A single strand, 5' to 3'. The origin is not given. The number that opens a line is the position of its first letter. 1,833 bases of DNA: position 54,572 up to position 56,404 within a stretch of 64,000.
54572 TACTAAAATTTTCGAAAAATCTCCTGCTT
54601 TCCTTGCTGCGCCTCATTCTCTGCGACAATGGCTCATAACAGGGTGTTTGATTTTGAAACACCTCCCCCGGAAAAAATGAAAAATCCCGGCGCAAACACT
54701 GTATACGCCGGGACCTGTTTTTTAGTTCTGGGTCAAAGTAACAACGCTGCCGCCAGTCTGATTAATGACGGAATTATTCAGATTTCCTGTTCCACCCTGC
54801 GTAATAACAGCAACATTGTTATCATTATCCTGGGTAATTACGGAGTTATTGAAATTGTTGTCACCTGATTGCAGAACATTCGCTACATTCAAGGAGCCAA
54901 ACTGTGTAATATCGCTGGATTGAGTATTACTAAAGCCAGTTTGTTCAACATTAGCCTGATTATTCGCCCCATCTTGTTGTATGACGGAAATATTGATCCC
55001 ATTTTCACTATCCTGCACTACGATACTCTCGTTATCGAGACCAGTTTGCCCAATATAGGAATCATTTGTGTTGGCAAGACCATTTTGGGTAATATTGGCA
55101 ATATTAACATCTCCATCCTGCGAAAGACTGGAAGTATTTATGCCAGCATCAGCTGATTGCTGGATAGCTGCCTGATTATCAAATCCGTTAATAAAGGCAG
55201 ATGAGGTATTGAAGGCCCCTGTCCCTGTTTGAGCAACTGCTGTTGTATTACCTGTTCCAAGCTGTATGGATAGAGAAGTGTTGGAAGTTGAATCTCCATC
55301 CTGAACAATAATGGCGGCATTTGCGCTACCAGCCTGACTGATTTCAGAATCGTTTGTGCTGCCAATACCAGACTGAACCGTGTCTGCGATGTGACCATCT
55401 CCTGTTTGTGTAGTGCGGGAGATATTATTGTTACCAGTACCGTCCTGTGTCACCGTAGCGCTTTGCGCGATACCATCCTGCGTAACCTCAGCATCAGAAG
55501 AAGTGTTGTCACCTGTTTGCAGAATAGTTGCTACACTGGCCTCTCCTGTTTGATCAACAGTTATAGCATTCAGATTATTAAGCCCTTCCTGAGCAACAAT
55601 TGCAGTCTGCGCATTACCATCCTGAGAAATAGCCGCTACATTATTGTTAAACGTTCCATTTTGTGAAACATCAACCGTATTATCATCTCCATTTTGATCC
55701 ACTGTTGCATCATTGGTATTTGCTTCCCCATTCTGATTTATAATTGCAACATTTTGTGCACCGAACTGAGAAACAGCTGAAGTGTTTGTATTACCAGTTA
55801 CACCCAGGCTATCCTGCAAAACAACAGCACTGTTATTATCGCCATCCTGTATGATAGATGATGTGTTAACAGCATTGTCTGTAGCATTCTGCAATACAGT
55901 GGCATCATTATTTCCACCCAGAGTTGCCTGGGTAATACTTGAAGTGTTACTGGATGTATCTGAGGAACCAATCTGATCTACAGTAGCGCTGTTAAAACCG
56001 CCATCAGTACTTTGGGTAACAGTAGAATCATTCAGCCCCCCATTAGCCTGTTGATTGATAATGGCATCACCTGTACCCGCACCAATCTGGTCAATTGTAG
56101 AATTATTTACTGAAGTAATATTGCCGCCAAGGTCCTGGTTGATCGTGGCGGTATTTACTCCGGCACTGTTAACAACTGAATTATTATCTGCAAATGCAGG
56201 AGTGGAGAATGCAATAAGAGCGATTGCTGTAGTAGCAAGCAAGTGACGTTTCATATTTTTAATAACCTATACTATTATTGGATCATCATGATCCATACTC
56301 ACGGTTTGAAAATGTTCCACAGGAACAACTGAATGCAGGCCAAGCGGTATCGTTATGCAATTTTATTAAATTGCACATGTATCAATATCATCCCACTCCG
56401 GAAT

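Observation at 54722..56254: Giant curlin-repeat protein (~37 Q-x-G-x-x-N units), monocistronic and without csgB/E/F/G nearby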

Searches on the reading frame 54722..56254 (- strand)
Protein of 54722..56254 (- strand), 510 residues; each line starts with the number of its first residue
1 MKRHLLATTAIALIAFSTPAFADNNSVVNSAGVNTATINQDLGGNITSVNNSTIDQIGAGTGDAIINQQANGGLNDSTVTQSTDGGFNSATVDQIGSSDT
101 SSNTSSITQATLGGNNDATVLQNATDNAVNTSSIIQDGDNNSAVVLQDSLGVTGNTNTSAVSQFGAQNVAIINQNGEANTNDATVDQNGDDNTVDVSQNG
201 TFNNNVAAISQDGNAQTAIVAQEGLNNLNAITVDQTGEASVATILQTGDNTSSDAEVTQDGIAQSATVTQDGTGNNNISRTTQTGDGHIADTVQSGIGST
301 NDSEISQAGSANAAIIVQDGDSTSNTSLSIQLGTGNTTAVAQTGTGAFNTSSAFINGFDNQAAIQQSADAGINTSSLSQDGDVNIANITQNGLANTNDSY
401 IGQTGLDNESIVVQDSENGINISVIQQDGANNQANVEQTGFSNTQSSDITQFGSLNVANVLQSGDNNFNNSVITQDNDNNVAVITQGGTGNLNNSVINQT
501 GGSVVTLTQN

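Call 3: search_protein_families(library=pfam, proteins=[window:54722-56254:-], max_evalue=0.01)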
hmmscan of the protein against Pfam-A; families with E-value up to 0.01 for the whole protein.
window:54722-56254:- (510 aa): 1 family
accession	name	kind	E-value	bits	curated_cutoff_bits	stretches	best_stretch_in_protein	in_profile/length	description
PF07012.17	Curlin_rpt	-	3.3e-26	91.3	20.7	4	130-165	4-34/34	Curlin associated repeat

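Call 4: search_protein_families(library=ncbifam, proteins=[window:54722-56254:-], max_evalue=0.01)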
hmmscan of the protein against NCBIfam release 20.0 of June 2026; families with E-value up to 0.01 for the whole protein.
window:54722-56254:- (510 aa): 2 families
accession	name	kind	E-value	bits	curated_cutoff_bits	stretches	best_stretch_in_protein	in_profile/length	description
NF007506.1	PRK10101.1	equivalog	1.2e-37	129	165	8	196-288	49-133/151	curli minor subunit CsgB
NF007470.1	PRK10051.1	equivalog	1.1e-17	64.4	160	5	153-250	49-142/150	curli major subunit CsgA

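Call 8: find_homologous_proteins(query=window:54725-56254:-, max_evalue=0.00001)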
Query window:54725-56254:- (510 aa): 43 proteins with E <= 0.00001 among 8000 candidates.
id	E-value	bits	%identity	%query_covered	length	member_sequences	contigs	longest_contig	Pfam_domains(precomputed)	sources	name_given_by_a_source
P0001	2.7e-24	104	30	96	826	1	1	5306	PF07012.18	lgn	-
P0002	6.3e-23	100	37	66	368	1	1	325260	PF07012.18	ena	-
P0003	3.4e-22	97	29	96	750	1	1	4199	PF07012.18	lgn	-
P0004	8.8e-20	89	31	87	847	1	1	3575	PF07012.18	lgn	-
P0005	5.9e-18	83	32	65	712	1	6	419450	PF07012.18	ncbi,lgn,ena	-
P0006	2.2e-16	78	30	100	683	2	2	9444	PF07012.18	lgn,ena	-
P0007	2.0e-15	75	30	77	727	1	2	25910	PF07012.18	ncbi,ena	-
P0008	1.9e-13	68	30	87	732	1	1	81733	PF07012.18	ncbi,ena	-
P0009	1.9e-13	68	32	61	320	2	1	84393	PF07012.18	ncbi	-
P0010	1.3e-12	66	32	84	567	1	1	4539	PF07012.18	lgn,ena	-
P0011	1.4e-12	66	31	73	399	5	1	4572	PF07012.18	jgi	-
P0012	3.3e-12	64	31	93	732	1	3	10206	PF07012.18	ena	-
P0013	3.4e-12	64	30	85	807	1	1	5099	PF07012.18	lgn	-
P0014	1.1e-11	63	33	64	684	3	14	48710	PF07012.18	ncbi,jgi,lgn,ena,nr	ncbi:MAG: hypothetical protein GW858_01340 [Sphingomonadales bacterium]|nr:hypothetical protein [Sph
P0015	3.4e-11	61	31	100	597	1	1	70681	PF07012.18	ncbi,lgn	ncbi:hypothetical protein ACX0GZ_14000 [Sphingomonas aestuarii]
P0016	3.8e-11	61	29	95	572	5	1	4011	PF07012.18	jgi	jgi:hypothetical protein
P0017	9.2e-11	60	32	68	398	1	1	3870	PF07012.18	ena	-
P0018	1.2e-10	59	28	96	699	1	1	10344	PF07012.18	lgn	-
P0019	1.7e-10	59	31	78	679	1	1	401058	PF07012.18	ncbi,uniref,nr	ncbi:hypothetical protein [uncultured Algimonas sp.]|uniref:hypothetical protein n=1 Tax=uncultured 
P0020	2.4e-10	58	31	83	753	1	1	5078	PF07012.18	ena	-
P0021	2.4e-10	58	30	87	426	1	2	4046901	PF07012.18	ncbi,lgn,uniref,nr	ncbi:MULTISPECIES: hypothetical protein [unclassified Roseovarius]|uniref:hypothetical protein n=1 T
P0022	2.7e-10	58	32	62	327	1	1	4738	PF07012.18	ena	-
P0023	3.6e-10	58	32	65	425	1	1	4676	PF07012.18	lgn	-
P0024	6.0e-10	57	32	97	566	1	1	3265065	PF07012.18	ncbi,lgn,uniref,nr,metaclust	ncbi:Curlin-associated protein [Erythrobacter sp. NAP1]|uniref:beta strand repeat-containing protein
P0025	6.3e-10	57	31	57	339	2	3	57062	PF07012.18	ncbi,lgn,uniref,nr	ncbi:hypothetical protein [Stutzerimonas azotifigens]|uniref:hypothetical protein n=1 Tax=Stutzerimo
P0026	6.7e-10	57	34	82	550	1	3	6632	PF07012.18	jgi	jgi:hypothetical protein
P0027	1.9e-9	55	32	76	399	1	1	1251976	PF07012.18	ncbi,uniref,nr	ncbi:hypothetical protein [Marivita sp. GX14005]|uniref:hypothetical protein n=1 Tax=Marivita sp. GX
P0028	2.9e-8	51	29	86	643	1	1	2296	PF07012.18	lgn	-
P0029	5.1e-8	51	35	59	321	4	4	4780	PF07012.18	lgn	-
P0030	6.2e-8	50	31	97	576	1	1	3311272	PF07012.18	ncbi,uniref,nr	ncbi:hypothetical protein CD351_15085 [Erythrobacter sp. KY5]|uniref:beta strand repeat-containing p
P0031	9.3e-8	50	32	67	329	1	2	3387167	PF07012.18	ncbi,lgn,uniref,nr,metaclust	ncbi:Curlin associated repeat-containing protein [Sulfitobacter noctilucicola]|uniref:Curlin associa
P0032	1.4e-7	49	28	91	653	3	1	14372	PF07012.18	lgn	-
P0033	1.7e-7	49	34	62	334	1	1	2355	PF07012.18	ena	-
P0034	2.8e-7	48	30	67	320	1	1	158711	PF07012.18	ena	-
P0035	7.4e-7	47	30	72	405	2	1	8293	PF07012.18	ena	-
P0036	8.7e-7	47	31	66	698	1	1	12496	PF07012.18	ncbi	ncbi:MAG: hypothetical protein AAF583_06655 [Pseudomonadota bacterium]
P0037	1.6e-6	46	31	56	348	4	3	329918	PF07012.18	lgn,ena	-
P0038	1.6e-6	46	31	75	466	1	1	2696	PF07012.18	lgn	-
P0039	1.8e-6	46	32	83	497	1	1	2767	PF07012.18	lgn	-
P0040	2.0e-6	45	27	67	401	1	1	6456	PF07012.18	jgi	-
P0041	2.8e-6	45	32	72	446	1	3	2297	PF07012.18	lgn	-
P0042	3.4e-6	45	30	41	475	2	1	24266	PF07012.18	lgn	-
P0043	4.2e-6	44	31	66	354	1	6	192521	PF07012.18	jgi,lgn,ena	-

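Call 9: find_encoding_contigs(protein=window:54722-56254:-, flank=10000, max_places=6)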
Protein window:54722-56254:- (510 aa): no gene with exactly this product is on record in the collection.

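Call 10: find_encoding_contigs(protein=P0002, flank=10000, max_places=2)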
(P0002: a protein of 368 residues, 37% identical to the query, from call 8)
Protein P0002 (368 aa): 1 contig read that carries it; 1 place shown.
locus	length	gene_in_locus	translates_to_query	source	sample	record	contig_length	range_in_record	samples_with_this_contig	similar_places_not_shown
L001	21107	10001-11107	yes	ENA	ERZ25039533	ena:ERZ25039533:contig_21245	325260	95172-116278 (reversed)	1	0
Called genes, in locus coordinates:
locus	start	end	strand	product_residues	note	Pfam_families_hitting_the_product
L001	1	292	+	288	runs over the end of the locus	PF02569:Pantoate_ligase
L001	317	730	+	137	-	PF13673:Acetyltransf_10, PF00583:Acetyltransf_1, PF13508:Acetyltransf_7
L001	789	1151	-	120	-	PF05239:PRC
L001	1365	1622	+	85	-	-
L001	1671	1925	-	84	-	-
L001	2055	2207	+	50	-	-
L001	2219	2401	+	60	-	PF11450:DUF3008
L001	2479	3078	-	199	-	PF05239:PRC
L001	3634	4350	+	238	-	PF00027:cNMP_binding, PF13545:HTH_Crp_2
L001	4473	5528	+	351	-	-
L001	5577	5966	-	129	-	PF10984:DUF2794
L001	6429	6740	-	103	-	PF26954:ACT_12 (weak)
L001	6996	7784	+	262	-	-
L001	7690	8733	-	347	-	PF01210:NAD_Gly3P_dh_N, PF02558:ApbA, PF03807:F420_oxidored (weak), PF07479:NAD_Gly3P_dh_C, PF20618:GPD_NAD_C_bact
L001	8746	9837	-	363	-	PF00814:TsaD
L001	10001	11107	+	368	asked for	PF07012:Curlin_rpt (faint)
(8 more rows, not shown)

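Call 11: find_encoding_contigs(protein=P0005, flank=10000, max_places=2)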
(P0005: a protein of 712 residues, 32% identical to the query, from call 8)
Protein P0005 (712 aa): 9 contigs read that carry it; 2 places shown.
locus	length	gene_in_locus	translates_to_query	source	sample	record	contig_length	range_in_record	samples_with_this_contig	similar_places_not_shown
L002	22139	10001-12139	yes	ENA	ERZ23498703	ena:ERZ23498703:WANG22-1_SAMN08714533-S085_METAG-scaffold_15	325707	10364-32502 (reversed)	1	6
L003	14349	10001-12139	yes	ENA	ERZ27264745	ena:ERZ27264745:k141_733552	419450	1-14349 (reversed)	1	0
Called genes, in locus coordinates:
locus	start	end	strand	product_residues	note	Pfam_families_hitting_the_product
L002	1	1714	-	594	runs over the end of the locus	PF20172:DUF6538 (weak), PF00589:Phage_integrase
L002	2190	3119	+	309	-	PF06577:EipA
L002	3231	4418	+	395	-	PF00155:Aminotran_1_2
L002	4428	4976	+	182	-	PF13302:Acetyltransf_3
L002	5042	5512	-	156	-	-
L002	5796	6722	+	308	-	-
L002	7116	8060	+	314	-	PF00691:OmpA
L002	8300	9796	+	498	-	-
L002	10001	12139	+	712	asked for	PF07012:Curlin_rpt (weak)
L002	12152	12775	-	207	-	PF00677:Lum_binding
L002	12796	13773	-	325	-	PF00383:dCMP_cyt_deam_1, PF01872:RibD_C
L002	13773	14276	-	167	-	-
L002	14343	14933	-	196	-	PF14352:DUF4402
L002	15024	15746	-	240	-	PF01863:YgjP-like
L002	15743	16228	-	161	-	PF03692:CxxCxxCC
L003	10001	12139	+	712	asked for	PF07012:Curlin_rpt (weak)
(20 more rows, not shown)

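Call 12: find_encoding_contigs(protein=P0024, flank=10000, max_places=2)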
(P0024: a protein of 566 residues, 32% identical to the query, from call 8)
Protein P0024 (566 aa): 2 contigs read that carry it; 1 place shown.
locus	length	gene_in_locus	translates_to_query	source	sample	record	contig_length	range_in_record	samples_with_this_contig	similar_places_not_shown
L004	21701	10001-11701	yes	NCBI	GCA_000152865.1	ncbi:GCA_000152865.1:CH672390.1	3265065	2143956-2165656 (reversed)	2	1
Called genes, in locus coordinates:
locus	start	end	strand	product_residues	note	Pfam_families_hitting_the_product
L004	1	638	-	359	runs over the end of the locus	PF01408:GFO_IDH_MocA, PF02894:GFO_IDH_MocA_C, PF22725:GFO_IDH_MocA_C3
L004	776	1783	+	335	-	PF12840:HTH_20, PF01022:HTH_5, PF12802:MarR_2, PF13489:Methyltransf_23, PF01209:Ubie_methyltran, PF13847:Methyltransf_31, PF08241:Methyltransf_11, PF08242:Methyltransf_12, +1 more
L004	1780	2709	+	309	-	PF02219:MTHFR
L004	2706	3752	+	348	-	PF02574:S-methyl_trans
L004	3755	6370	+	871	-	PF00809:Pterin_bind, PF02607:B12-binding_2, PF02310:B12-binding, PF02965:Met_synt_B12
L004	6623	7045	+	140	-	PF10614:CsgF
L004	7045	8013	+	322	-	PF03783:CsgG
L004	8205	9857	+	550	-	PF07012:Curlin_rpt (weak)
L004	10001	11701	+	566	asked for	PF07012:Curlin_rpt (weak)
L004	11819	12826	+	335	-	PF07012:Curlin_rpt (weak)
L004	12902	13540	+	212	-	-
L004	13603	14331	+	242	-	-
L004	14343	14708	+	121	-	-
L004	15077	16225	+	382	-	PF01571:GCV_T, PF08669:GCV_T_C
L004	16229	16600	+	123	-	PF01597:GCV_H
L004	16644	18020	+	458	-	PF02347:GDC-P, PF00266:Aminotran_5 (weak)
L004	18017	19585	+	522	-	PF02347:GDC-P, PF00266:Aminotran_5, PF21478:GcvP2_C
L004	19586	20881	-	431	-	PF01943:Polysacc_synt, PF13440:Polysacc_synt_3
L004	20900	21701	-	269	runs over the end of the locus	PF12804:NTP_transf_3 (weak)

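Call 26: search_solved_structures(query=window:54725-56254:-, max_evalue=0.01)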
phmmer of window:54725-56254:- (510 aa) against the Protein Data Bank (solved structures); distinct sequences matched with E-value up to 0.01: 1.
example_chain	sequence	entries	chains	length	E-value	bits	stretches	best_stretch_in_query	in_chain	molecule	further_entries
8c50_A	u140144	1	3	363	5.8e-24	88.2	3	131-321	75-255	Curlin associated repeat-containing protein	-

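Call 38: find_encoding_contigs(protein=P0021, flank=10000, max_places=1)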
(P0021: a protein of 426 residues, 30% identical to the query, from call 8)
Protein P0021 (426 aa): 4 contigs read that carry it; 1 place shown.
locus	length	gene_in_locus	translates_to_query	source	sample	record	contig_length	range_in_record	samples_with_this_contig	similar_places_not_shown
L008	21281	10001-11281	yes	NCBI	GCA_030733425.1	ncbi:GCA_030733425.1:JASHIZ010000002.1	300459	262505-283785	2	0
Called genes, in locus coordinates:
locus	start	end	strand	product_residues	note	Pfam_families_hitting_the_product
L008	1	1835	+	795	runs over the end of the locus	PF13620:CarboxypepD_reg (weak), PF12708:Pect-lyase_RHGA_epim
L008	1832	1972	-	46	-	-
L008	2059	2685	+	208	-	PF00959:Phage_lysozyme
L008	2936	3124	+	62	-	-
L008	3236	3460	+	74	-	-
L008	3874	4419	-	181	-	PF13392:HNH_3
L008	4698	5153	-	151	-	-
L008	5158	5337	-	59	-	PF14354:Lar_restr_allev (weak)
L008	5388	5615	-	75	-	-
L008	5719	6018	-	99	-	-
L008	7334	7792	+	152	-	PF10614:CsgF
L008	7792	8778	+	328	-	PF03783:CsgG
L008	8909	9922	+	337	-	PF07012:Curlin_rpt (faint)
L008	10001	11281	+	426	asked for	PF07012:Curlin_rpt (weak)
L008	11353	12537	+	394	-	-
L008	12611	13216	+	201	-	-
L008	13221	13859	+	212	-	-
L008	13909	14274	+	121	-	-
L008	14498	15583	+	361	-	PF00089:Trypsin, PF13365:Trypsin_2, PF13180:PDZ_2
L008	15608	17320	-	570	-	PF00133:tRNA-synt_1 (weak), PF09334:tRNA-synt_1g, PF19303:Anticodon_3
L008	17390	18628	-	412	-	PF07690:MFS_1, PF00083:Sugar_tr (weak), PF07690:MFS_1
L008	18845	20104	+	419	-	PF00266:Aminotran_5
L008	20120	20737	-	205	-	-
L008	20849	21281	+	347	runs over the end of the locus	PF00248:Aldo_ket_red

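Call 39: find_encoding_contigs(protein=P0019, flank=10000, max_places=1)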
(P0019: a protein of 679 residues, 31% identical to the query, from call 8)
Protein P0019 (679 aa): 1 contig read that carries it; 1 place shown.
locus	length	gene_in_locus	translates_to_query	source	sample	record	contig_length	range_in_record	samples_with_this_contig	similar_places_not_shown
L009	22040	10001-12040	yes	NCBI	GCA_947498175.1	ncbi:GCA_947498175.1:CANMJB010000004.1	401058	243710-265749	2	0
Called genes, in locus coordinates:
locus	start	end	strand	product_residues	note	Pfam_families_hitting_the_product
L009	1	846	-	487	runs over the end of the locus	PF00989:PAS, PF08448:PAS_4, PF13188:PAS_8 (weak), PF08448:PAS_4, PF13426:PAS_9 (weak), PF00512:HisKA (weak), PF02518:HATPase_c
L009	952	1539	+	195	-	PF09926:DUF2158 (faint)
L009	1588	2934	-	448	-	PF03315:SDH_beta, PF03313:SDH_alpha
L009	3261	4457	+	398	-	-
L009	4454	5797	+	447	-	PF10011:DUF2254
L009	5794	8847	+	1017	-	PF03699:UPF0182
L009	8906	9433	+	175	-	-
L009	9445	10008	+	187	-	PF10400:Vir_act_alpha_C (weak)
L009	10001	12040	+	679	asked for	PF07012:Curlin_rpt (weak)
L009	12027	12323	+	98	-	-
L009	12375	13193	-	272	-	PF13560:HTH_31, PF17765:MLTR_LBD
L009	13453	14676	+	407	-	PF25917:BSH_RND (weak), PF25973:BSH_CzcB (weak)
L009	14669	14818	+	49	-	-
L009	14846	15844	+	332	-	PF00873:ACR_tran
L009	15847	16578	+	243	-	PF00873:ACR_tran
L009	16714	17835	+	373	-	PF00873:ACR_tran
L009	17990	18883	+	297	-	PF01073:3Beta_HSD, PF01370:Epimerase, PF03435:Sacchrp_dh_NADP (weak), PF04321:RmlD_sub_bind (weak), PF05368:NmrA, PF13460:NAD_binding_10, PF16363:GDP_Man_Dehyd (weak)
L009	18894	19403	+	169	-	-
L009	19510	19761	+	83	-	PF13964:Beta-prop_Calicin, PF24681:Kelch_KLHDC2_KLHL20_DRC7, PF25210:Kelch_FKB95 (weak), PF07646:Kelch_2 (faint), PF01344:Kelch_1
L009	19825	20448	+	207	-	PF01344:Kelch_1, PF13415:Beta-prop_FBX42, PF24681:Kelch_KLHDC2_KLHL20_DRC7, PF24981:Beta-prop_ATRN-LZTR1 (weak), PF25210:Kelch_FKB95, PF01344:Kelch_1 (weak), PF13964:Beta-prop_Calicin, PF24996:NANM, +4 more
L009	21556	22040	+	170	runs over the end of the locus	PF00483:NTP_transferase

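Call 40: predict_structure(alignment_id=A1)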
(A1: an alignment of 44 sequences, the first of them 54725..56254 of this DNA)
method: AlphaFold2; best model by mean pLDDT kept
length: 510 residues; sequences in the alignment: 44
mean_pLDDT: 77.1   pTM: 0.67
mean pLDDT of the five models: 77.1, 75.8, 73.3, 69.3, 68.9
residues with pLDDT >= 90: 94; 70-90: 292; 50-70: 93; < 50: 31
segments of 3 or more residues with pLDDT < 50: 1-6, 15-22, 322-334
pLDDT, mean of each block of 10 residues (from residue 1): 47 46 69 76 70 82 84 82 84 81 87 87 83 92 91 83 92 88 92 91 86 91 84 91 86 88 89 81 85 76 80 73 33 48 59 67 70 71 75 69 75 70 74 75 73 79 72 79 75 76 74
secondary structure, 60 per line:
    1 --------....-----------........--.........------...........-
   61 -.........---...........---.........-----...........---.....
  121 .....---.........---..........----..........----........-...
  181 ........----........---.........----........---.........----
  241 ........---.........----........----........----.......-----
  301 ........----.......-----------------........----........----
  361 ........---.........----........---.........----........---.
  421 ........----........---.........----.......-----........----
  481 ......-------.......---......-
elements in order: H9-12 E24-31 E34-42 E49-59 E62-70 E74-84 E88-96 E102-112 E116-125 E129-137 E141-150 E155-164 E169-176 E178-188 E193-200 E204-212 E217-224 E228-236 E241-248 E252-260 E265-272 E277-284 E289-295 E301-308 E313-319 E337-344 E349-356 E361-368 E372-380 E385-392 E396-404 E409-416 E420-428 E433-440 E444-452 E457-463 E469-476 E481-486 E494-500 E504-509

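Call 45: fold_search(model_id=the predicted structure, library=pdb)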
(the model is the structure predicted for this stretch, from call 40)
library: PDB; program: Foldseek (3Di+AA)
matches with E <= 10: 34; with E <= 0.001: 0
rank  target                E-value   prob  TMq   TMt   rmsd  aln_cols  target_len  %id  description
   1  7ko9                  1.1e-01  0.09  0.16  0.15  18.2       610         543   14  Crystal structure of antigen 43 from uropathogenic Escherichia coli UTI89 (released 2022-03-09)
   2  7koh_D                5.9e-01  0.05  0.16  0.15  17.7       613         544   13  Crystal structure of antigen 43 from Escherichia coli EDL933 (released 2022-03-09)
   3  7koh_B                6.8e-01  0.04  0.15  0.14  17.1       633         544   11  Crystal structure of antigen 43 from Escherichia coli EDL933 (released 2022-03-09)
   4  9ozl_A                2.0e+00  0.06  0.20  0.26  12.9       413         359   12  Crystal structure of the polysaccharide lyase RbmB from Vibrio cholerae (released 2026-03-11)
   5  4kh3                  2.4e+00  0.02  0.17  0.17  18.0       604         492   13  Structure of a bacterial self-associating protein (released 2014-01-15)
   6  6fif_A                2.4e+00  0.01  0.08  0.07  22.4       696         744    7  Crystal structure of the BRI1 Gly644-Asp (bri1-6) mutant from Arabidopsis thaliana. (released 2018-01-31)
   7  7o7t                  2.5e+00  0.04  0.22  0.17  22.2       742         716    8  Structure of the PL6 family alginate lyase Patl3640 from Pseudoalteromonas atlantica T6c in complex with 4-deoxy-L-eryth (released 2021-07-28)
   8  2iou_G                3.7e+00  0.03  0.22  0.22  15.4       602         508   11  Major Tropism Determinant P1 (Mtd-P1) Variant Complexed with Bordetella brochiseptica Virulence Factor Pertactin extra (released 2007-10-23)
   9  9ozd_B                3.9e+00  0.04  0.20  0.26  12.3       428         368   11  Crystal structure of the polysaccharide lyase RbmB from Vibrio cholerae bound to Vibrio Polysaccharide (released 2026-03-11)
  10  9i4f_A                4.1e+00  0.01  0.14  0.13  15.7       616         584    4  Blood Type B-converting alpha-1,3-galactosidase PpaGal from Pedobacter panaciterrae in its apo form (released 2025-03-12)
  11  3rj0_A                4.1e+00  0.01  0.08  0.07  21.8       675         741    6  Plant steroid receptor BRI1 ectodomain in complex with brassinolide (released 2011-06-22)
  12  4nk6                  4.7e+00  0.03  0.17  0.20  14.0       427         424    9  Crystal Structure of the periplasmic alginate epimerase AlgG (released 2014-01-15)
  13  7y5s_A                4.7e+00  0.02  0.14  0.14  15.1       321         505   12  CryoEM structure of Klebsiella phage Kp7 type I tail fiber gp51 in vitro (released 2023-06-21)
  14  7koh_A                4.7e+00  0.01  0.14  0.13  17.5       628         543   11  Crystal structure of antigen 43 from Escherichia coli EDL933 (released 2022-03-09)
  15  6p5t_A                5.2e+00  0.01  0.15  0.11  21.7       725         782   10  Surface-layer (S-layer) RsaA protein from Caulobacter crescentus bound to strontium and iodide (released 2020-01-15)
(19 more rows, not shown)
